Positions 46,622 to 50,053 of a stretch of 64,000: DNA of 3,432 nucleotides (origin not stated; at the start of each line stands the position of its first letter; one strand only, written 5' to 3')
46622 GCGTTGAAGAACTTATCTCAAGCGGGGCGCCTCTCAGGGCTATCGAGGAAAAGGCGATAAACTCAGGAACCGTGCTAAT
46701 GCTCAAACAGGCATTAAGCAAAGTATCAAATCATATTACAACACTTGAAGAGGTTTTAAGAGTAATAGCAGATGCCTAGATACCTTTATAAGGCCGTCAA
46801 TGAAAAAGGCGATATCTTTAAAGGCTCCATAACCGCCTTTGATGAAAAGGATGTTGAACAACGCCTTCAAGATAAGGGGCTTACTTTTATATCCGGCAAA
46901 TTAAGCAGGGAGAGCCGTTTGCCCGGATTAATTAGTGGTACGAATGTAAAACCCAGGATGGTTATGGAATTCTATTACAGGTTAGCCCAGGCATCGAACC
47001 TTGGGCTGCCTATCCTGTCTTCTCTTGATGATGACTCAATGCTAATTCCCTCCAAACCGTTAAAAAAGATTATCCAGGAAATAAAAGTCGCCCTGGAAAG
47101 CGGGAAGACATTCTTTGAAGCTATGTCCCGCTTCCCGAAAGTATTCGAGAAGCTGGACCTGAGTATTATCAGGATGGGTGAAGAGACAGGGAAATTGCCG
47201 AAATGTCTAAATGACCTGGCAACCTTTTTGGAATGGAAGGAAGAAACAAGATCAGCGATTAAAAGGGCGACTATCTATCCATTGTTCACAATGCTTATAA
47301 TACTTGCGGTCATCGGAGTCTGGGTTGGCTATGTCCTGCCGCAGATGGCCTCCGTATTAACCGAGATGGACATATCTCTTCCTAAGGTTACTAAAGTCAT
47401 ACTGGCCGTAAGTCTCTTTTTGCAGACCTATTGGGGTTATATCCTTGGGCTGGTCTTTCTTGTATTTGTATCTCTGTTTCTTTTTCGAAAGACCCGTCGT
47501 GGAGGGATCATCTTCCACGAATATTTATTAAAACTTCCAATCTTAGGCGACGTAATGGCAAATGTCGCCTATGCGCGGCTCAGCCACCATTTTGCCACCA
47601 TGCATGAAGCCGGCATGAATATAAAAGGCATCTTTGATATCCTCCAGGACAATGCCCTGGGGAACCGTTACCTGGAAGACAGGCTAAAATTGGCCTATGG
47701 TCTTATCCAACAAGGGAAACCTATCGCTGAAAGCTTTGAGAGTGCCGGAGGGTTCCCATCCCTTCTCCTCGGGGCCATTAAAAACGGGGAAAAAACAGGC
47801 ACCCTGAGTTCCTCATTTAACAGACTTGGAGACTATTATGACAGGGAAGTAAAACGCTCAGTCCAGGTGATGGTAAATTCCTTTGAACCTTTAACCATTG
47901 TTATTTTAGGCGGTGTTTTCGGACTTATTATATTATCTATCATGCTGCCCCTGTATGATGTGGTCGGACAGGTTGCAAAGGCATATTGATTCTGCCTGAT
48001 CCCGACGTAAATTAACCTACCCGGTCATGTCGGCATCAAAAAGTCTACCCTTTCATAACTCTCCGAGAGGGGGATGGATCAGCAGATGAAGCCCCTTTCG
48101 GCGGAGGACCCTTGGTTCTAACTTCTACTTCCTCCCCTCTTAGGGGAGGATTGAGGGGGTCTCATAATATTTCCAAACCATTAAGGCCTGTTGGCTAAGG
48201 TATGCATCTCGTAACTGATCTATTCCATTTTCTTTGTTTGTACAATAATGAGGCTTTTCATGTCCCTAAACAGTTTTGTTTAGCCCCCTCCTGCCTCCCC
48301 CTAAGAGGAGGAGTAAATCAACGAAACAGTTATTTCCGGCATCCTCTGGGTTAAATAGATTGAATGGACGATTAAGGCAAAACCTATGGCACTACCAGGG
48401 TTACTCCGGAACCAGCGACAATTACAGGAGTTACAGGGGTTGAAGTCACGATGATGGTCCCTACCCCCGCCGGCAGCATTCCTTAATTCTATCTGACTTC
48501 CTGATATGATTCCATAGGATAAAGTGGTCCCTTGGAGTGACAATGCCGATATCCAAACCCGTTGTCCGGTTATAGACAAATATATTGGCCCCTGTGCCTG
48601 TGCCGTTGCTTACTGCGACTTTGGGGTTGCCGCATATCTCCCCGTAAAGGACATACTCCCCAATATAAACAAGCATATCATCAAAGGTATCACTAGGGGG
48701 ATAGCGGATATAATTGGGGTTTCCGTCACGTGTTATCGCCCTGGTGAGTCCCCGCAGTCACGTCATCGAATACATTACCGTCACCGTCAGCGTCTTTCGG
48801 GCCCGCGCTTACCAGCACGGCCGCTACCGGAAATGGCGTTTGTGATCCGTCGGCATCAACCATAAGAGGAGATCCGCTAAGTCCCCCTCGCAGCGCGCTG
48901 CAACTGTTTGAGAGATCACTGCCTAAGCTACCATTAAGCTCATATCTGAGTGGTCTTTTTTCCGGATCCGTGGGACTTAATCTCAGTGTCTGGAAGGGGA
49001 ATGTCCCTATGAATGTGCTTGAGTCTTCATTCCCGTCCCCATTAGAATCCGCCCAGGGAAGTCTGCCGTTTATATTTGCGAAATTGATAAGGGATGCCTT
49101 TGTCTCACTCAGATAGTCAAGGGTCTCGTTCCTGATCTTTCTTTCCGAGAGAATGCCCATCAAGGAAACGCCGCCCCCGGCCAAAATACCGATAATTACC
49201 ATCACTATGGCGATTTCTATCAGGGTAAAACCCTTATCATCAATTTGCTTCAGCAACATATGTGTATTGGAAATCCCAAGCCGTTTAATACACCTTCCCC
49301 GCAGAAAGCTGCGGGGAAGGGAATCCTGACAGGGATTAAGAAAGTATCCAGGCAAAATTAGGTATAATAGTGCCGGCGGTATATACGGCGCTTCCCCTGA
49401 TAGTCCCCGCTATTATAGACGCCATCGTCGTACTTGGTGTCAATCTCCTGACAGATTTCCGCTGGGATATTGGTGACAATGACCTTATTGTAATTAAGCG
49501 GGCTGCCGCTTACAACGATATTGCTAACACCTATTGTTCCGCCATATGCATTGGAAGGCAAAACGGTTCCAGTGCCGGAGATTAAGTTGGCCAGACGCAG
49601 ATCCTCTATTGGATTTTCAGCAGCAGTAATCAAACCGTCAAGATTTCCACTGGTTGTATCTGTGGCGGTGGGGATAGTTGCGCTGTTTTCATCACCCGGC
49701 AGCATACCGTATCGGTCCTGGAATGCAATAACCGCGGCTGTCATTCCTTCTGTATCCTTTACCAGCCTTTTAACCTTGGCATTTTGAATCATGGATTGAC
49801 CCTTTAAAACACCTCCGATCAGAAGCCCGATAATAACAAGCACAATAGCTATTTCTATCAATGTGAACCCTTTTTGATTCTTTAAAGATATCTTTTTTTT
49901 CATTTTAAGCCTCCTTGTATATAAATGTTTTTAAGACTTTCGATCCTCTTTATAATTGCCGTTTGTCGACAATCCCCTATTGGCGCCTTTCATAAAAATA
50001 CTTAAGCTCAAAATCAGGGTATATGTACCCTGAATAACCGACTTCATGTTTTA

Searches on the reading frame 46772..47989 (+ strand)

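Call 52: search_protein_families(library=pfam, max_evalue=0.00001, proteins=[window:46772-47989:+])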
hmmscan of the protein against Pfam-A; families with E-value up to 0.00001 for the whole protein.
window:46772-47989:+ (405 aa): 1 family
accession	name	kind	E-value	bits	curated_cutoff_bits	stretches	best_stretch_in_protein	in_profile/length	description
PF00482.28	T2SSF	-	4.3e-45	153.1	25.2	2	272-393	3-125/125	Type II secretion system (T2SS), protein F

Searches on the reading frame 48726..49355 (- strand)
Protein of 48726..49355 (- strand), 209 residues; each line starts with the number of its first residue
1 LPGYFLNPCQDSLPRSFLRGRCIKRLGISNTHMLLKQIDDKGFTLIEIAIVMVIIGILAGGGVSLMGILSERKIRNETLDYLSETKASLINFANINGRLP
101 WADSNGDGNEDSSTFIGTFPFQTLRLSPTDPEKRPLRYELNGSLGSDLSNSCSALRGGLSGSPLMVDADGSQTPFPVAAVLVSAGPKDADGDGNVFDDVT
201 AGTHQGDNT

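Call 52: search_protein_families(library=pfam, max_evalue=0.00001, proteins=[window:48726-49355:-])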
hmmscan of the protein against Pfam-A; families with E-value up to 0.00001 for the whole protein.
window:48726-49355:- (209 aa): 1 family
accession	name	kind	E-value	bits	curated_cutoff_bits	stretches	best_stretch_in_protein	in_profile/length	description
PF07963.17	N_methyl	-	9.5e-08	31.8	21.2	1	41-61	5-25/27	Prokaryotic N-terminal methylation motif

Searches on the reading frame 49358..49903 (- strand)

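Call 52: search_protein_families(library=pfam, max_evalue=0.00001, proteins=[window:49358-49903:-])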
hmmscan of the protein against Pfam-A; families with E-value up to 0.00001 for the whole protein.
window:49358-49903:- (181 aa): 1 family
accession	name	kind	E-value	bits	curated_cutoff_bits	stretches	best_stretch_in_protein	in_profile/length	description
PF07963.17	N_methyl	-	1.3e-08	34.5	21.2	1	8-33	2-27/27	Prokaryotic N-terminal methylation motif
